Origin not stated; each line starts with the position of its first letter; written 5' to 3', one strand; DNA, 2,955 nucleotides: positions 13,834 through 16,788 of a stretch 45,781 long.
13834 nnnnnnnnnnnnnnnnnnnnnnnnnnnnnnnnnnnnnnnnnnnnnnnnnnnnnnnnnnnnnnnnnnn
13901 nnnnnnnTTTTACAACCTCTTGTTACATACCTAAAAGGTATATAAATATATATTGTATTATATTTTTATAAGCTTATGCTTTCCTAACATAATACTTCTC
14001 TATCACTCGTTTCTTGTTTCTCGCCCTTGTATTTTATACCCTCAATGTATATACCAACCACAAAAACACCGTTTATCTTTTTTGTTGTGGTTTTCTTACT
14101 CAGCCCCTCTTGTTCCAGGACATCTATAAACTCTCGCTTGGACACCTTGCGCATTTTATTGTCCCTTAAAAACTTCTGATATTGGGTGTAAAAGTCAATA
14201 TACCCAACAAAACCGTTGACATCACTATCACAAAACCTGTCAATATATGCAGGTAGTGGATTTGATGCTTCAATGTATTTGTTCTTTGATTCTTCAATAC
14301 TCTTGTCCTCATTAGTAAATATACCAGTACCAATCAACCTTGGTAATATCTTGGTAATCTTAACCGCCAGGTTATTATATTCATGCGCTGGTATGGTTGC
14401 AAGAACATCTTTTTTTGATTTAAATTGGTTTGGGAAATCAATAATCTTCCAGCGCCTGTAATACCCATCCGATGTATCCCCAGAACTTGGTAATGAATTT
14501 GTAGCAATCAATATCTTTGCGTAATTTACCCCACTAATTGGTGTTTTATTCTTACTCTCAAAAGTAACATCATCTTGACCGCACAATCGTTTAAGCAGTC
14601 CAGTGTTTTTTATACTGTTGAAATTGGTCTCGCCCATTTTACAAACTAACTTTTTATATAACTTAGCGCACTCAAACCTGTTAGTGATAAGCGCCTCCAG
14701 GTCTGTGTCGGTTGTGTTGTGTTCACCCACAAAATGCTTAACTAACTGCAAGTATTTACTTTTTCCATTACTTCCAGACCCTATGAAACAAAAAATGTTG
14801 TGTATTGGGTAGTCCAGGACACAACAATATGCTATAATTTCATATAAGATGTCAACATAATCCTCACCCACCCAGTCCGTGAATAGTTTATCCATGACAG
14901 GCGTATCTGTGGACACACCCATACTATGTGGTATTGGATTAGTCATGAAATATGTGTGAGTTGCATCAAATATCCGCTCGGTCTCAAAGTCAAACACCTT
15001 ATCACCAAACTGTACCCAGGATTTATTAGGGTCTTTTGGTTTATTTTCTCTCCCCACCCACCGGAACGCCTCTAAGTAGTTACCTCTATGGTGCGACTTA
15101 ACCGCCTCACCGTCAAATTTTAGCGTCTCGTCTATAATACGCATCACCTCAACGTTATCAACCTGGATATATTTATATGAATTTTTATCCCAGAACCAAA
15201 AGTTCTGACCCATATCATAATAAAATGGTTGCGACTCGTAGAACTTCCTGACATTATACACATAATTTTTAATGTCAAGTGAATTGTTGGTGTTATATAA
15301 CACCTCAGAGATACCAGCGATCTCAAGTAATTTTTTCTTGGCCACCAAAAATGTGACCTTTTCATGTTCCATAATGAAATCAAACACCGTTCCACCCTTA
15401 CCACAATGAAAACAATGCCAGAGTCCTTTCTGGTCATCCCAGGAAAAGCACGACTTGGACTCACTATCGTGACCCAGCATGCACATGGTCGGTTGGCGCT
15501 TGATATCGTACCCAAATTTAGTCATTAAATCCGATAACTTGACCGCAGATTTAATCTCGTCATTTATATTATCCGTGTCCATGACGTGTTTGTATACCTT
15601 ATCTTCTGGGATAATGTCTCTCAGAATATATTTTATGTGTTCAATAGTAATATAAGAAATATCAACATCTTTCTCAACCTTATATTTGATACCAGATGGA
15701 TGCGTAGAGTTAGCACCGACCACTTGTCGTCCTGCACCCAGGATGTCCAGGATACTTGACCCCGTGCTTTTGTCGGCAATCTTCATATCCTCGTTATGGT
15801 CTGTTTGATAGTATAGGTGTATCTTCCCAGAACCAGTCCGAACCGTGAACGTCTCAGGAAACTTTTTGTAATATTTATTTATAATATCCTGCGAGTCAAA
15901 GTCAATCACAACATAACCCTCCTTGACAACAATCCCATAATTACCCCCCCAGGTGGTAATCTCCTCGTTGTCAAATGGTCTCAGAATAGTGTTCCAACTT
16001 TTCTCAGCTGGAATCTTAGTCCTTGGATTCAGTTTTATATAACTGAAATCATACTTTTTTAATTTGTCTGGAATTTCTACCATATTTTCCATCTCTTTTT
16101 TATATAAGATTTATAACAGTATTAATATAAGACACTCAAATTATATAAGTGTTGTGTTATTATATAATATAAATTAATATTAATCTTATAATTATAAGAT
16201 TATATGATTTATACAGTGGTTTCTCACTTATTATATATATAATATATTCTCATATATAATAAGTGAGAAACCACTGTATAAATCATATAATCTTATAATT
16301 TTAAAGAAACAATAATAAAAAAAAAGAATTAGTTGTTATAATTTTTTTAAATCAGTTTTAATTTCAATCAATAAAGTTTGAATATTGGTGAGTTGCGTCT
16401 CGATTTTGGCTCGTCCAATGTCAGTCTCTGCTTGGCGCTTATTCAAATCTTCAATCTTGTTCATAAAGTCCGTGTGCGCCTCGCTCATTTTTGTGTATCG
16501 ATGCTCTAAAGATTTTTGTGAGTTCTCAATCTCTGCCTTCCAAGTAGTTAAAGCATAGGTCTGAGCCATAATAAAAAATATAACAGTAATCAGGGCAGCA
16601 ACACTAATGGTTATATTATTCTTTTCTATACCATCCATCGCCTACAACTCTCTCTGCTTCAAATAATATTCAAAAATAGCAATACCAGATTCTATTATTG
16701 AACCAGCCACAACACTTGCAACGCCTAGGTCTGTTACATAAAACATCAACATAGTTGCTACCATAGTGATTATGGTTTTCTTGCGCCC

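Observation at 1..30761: A complete 30.5-kb virus-like unit is bracketed by a direct repeat whose exact part is 127 nt and begins at window base 1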

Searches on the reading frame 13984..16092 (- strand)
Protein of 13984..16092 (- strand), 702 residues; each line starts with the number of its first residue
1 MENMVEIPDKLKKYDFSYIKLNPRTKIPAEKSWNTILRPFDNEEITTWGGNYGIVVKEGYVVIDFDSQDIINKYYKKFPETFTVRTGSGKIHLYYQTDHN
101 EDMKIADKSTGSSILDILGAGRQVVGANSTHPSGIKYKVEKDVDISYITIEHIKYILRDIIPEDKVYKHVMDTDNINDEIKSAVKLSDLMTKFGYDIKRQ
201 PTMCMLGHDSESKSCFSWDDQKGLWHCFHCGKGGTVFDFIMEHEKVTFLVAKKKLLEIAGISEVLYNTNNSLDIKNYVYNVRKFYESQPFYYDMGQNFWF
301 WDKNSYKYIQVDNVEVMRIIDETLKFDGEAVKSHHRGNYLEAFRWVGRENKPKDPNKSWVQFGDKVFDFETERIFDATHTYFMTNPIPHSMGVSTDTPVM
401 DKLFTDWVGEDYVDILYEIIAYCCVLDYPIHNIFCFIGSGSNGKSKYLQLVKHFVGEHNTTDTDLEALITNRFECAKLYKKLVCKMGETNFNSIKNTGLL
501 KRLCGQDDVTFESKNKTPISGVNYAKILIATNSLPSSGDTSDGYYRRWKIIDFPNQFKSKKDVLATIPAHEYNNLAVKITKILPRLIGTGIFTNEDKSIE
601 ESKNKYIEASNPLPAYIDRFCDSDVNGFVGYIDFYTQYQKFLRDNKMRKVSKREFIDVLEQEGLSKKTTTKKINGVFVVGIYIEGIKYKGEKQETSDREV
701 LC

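Call 6: search_protein_families(library=phrogs, proteins=[window:13984-16092:-], max_evalue=0.001)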
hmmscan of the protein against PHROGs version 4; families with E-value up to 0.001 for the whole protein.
window:13984-16092:- (702 aa): 13 families
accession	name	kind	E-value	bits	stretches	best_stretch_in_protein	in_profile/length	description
phrog_864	-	DNA, RNA and nucleotide metabolism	8.7e-56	191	1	51-678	41-620/1064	DNA primase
phrog_1156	-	DNA, RNA and nucleotide metabolism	3.8e-48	165.7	2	279-685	368-827/855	DNA primase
phrog_1829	-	DNA, RNA and nucleotide metabolism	2.8e-35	122.6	1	267-672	327-746/772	DNA primase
phrog_6088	-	DNA, RNA and nucleotide metabolism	1.4e-33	117.3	1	293-689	352-764/772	DNA primase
phrog_7601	-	unknown function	2.2e-31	110.3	1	413-672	2-263/289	-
phrog_1883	-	DNA, RNA and nucleotide metabolism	4.2e-18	66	1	411-683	471-747/756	DNA helicase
phrog_2478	-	DNA, RNA and nucleotide metabolism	1.6e-16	60.6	1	360-670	509-829/854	DNA polymerase/primase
phrog_16213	-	DNA, RNA and nucleotide metabolism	3.7e-14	52.9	1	432-563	398-528/732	DNA primase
phrog_6444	-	DNA, RNA and nucleotide metabolism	2.6e-11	44.1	1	210-262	44-96/577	DNA primase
phrog_11992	-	unknown function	3.1e-08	35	1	177-261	4-85/177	-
phrog_47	-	DNA, RNA and nucleotide metabolism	3.2e-08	33.6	1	204-290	55-136/947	DNA primase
phrog_360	-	DNA, RNA and nucleotide metabolism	7.3e-07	30.3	1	200-262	30-90/133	DNA primase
phrog_510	-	DNA, RNA and nucleotide metabolism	1.6e-06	28.1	1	216-262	57-104/667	DNA primase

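Call 56: search_protein_families(library=pfam, proteins=[window:13984-16092:-], max_evalue=0.01)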
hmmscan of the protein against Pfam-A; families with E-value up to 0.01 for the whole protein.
window:13984-16092:- (702 aa): 3 families
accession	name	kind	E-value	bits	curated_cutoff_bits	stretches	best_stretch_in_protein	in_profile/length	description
PF19263.5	DUF5906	-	4.3e-17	63.2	27.6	1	436-547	1-114/114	Family of unknown function (DUF5906)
PF09250.16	Prim-Pol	-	1.1e-12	49.2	22.8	1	16-143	9-150/158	Bifunctional DNA primase/polymerase, N-terminal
PF01807.25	Zn_ribbon_DnaG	-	1.4e-10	41.3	24.9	1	178-262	7-92/98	CHC2 zinc finger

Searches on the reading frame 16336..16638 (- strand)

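Call 76: search_protein_families(library=pfam, proteins=[window:16336-16638:-], max_evalue=0.01)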
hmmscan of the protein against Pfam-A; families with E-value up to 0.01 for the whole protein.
window:16336-16638:- (100 aa): 1 family
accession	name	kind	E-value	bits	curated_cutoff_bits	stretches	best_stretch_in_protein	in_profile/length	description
PF07889.17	DUF1664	-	0.0023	18.4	34.6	1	37-99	43-105/124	Protein of unknown function (DUF1664)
